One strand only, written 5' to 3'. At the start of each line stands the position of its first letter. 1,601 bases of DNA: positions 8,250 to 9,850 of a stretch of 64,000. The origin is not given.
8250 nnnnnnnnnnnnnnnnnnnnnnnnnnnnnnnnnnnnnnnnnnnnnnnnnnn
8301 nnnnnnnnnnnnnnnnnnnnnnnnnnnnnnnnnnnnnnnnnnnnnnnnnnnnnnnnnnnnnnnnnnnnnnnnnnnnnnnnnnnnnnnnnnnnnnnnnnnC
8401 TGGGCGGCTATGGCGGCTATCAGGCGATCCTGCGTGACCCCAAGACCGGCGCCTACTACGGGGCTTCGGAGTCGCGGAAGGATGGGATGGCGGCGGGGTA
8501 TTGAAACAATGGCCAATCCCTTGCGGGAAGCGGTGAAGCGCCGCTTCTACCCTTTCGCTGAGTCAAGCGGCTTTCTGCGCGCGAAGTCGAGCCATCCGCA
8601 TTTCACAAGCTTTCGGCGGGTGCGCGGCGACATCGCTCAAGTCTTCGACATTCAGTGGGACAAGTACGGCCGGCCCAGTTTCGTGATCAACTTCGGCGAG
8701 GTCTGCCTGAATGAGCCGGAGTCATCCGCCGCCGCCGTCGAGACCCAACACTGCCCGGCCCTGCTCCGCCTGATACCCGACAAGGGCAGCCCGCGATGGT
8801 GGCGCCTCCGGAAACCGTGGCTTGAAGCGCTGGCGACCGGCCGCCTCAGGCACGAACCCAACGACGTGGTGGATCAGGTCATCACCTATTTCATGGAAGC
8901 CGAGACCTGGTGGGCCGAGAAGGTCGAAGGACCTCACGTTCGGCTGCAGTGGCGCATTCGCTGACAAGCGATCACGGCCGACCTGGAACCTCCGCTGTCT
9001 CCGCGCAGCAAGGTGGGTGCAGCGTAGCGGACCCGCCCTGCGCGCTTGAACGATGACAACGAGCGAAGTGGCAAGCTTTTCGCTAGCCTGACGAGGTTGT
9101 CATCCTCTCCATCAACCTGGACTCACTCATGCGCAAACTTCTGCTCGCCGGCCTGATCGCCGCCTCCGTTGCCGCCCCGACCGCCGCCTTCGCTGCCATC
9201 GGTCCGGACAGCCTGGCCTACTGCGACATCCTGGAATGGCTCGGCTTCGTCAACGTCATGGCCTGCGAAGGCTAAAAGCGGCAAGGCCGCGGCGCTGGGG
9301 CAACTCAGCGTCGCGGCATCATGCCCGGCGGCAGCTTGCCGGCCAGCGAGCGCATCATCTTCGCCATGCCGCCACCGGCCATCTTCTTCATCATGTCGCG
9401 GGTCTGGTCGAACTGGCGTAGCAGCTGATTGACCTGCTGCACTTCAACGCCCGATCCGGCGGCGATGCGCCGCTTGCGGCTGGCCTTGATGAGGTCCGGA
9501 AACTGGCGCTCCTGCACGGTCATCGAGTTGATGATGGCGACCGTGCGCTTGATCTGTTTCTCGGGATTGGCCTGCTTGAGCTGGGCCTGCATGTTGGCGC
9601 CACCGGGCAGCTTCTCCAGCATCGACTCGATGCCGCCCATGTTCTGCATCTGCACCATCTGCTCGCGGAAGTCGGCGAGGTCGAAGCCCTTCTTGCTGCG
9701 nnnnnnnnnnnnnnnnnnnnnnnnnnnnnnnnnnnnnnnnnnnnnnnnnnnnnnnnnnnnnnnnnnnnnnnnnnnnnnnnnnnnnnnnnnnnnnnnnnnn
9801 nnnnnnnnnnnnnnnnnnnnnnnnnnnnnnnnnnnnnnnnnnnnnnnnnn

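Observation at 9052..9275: Unannotated sigma54-driven secreted two-cysteine micropeptide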

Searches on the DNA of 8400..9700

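Call 13: search_rna_families(source=window, start=8400, end=9700, threshold=evalue, max_evalue=10)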
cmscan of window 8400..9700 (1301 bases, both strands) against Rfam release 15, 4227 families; matches with E-value up to 10: 6.
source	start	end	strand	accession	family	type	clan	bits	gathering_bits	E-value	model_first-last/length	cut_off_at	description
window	9617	9667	+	RF02401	ClpQY_promoter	Cis-reg;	-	24.8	42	0.0075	1-57/57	no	ClpQY promoter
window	9275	9321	-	RF02833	Scr3202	Gene; sRNA;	-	21.2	52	2.5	1-95/95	no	Streptomyces RNA 3202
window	8993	9062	-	RF01008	mir-636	Gene; miRNA;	-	19.4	99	9.6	1-96/96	no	mir-636 microRNA precursor family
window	8850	8898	-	RF00321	snoZ247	Gene; snRNA; snoRNA; CD-box;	-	16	38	4.6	1-139/139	no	Small nucleolar RNA Z247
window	9208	9345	-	RF01966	RMST_5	Gene; lncRNA;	-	15.6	58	3.2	1-128/128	no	Rhabdomyosarcoma 2 associated transcript conserved region 5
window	9402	9594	+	RF01390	isrG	Gene; sRNA;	-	13.6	100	0.47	1-279/279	no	isrG Hfq binding RNA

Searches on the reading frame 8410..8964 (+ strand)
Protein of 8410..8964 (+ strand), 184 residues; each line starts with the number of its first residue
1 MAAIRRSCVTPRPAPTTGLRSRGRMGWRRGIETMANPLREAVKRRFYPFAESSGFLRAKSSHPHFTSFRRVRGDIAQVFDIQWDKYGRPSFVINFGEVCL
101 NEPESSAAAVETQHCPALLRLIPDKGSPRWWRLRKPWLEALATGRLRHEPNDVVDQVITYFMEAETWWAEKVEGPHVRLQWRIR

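Call 3: search_protein_families(library=pfam, proteins=[window:8410-8964:+], max_evalue=1)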
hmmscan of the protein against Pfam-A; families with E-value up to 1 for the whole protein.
window:8410-8964:+ (184 aa): 1 family
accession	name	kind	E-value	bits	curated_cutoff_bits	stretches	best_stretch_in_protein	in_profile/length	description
PF14137.11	DUF4304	-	0.00042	20.7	23.2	1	66-135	15-90/115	Domain of unknown function (DUF4304)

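Call 4: search_protein_families(library=ncbifam, proteins=[window:8410-8964:+], max_evalue=1)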
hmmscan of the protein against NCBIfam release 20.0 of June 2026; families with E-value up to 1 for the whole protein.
window:8410-8964:+ (184 aa): 0 families

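Call 90: search_protein_families(library=padloc, proteins=[window:8482-8964:+], max_evalue=0.1)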
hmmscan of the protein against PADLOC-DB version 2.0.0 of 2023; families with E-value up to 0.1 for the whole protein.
window:8482-8964:+ (160 aa): 0 families
